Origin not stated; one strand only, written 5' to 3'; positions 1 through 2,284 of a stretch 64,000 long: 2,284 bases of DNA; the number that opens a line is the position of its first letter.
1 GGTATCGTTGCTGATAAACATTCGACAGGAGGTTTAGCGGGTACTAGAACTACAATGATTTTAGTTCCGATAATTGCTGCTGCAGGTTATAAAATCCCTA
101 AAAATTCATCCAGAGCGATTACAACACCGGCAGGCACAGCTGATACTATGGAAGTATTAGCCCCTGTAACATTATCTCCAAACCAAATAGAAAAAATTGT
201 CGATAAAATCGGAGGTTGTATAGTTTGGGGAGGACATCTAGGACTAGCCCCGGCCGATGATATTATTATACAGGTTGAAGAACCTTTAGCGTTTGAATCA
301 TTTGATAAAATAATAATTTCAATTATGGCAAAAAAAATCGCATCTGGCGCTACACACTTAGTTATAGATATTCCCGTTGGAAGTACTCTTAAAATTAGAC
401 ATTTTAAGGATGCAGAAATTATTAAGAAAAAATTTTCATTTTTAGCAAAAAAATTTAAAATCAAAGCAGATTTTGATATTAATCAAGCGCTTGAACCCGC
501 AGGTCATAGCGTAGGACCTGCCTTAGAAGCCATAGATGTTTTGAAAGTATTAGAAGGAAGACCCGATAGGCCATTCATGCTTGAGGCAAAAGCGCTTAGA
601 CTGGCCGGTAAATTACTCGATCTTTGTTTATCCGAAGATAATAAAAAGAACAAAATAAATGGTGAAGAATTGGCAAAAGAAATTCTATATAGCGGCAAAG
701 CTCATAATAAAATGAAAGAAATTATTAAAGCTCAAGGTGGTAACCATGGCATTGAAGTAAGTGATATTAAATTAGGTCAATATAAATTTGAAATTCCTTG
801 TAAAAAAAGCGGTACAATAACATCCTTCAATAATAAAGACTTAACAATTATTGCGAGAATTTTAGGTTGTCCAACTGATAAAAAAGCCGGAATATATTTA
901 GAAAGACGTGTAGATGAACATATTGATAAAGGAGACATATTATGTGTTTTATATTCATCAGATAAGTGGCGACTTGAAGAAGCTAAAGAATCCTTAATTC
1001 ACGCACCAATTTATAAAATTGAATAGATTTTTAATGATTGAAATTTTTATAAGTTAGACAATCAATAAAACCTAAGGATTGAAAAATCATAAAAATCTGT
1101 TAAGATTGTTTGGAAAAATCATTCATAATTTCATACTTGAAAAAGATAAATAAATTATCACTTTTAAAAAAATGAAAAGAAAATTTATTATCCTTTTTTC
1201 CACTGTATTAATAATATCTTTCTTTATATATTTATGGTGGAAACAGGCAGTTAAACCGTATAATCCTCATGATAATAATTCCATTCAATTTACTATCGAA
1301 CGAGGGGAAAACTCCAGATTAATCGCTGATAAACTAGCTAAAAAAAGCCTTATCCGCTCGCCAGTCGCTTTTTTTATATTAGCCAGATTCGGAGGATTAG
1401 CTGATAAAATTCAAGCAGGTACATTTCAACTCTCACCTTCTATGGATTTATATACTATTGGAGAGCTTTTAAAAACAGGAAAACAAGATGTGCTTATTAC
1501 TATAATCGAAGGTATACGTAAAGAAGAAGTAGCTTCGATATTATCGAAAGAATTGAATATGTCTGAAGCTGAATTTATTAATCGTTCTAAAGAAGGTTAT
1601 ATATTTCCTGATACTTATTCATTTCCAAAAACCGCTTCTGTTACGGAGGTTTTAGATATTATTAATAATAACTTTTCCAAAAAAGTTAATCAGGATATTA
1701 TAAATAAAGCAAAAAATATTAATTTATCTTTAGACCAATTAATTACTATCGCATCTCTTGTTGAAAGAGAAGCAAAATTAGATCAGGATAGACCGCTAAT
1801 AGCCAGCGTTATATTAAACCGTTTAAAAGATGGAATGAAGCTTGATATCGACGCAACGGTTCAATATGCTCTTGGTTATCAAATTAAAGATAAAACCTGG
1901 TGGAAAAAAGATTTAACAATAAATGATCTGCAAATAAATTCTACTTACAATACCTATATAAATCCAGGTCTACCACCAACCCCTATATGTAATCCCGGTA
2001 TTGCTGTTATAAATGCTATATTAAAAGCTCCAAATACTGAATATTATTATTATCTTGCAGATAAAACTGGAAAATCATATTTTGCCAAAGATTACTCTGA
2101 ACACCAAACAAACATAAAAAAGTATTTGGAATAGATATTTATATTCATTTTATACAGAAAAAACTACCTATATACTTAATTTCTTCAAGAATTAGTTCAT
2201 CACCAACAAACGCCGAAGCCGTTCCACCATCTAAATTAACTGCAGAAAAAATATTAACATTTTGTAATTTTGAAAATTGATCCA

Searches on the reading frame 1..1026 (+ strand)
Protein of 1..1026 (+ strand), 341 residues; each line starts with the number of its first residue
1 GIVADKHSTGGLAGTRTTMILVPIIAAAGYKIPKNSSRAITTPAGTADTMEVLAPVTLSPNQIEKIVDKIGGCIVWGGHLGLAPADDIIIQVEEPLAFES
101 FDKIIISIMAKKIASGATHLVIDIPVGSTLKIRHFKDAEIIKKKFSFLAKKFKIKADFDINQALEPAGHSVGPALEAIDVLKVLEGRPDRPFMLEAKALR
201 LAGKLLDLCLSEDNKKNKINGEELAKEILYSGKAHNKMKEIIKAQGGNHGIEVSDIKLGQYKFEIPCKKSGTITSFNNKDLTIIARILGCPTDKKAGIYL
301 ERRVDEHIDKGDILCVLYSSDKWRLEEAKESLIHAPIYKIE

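Call 28: search_protein_families(library=pfam, proteins=[window:1-1026:+], max_evalue=0.00001)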
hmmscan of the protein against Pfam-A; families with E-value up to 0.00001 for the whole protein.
window:1-1026:+ (341 aa): 2 families
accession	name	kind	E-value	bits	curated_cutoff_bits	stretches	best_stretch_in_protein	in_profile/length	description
PF00591.27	Glycos_transf_3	-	5.6e-13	49.6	27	1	3-234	4-252/253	Glycosyl transferase family, a/b domain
PF07831.19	PYNP_C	-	4.2e-11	42.8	27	1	273-333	2-69/75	Pyrimidine nucleoside phosphorylase C-terminal domain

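Call 38: search_protein_families(library=ncbifam, proteins=[window:1-1026:+], max_evalue=1e-20)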
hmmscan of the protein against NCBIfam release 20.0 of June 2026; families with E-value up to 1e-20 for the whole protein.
window:1-1026:+ (341 aa): 7 families
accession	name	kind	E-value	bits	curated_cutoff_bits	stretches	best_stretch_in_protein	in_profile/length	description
NF003338.0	PRK04350.1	subfamily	1.7e-120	402.7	434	1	2-332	164-486/502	thymidine phosphorylase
TIGR02645.1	ARCH_P_rylase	hypoth_equivalog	3.7e-117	391.7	434.6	1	2-331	158-482/493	putative thymidine phosphorylase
TIGR03327.1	AMP_phos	equivalog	1.4e-110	370.2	535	1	2-333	159-485/500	AMP phosphorylase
TIGR02644.1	Y_phosphoryl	subfamily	4.4e-52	177.3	409.05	1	2-332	75-410/417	pyrimidine-nucleoside phosphorylase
NF004490.0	PRK05820.1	equivalog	2.7e-46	158.1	269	1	2-334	79-418/439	thymidine phosphorylase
NF004747.0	PRK06078.1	equivalog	4.9e-38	130.8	559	1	1-322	76-402/434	pyrimidine-nucleoside phosphorylase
TIGR02643.1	T_phosphoryl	equivalog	1.2e-31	110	570.7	1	3-333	80-417/437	thymidine phosphorylase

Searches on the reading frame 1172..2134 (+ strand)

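Call 28: search_protein_families(library=pfam, proteins=[window:1172-2134:+], max_evalue=0.00001)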
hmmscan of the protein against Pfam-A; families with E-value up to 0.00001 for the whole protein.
window:1172-2134:+ (320 aa): 1 family
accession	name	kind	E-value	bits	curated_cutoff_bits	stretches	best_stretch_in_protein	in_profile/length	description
PF02618.21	YceG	-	1.7e-82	277.4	32.4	1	40-317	1-275/275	YceG-like family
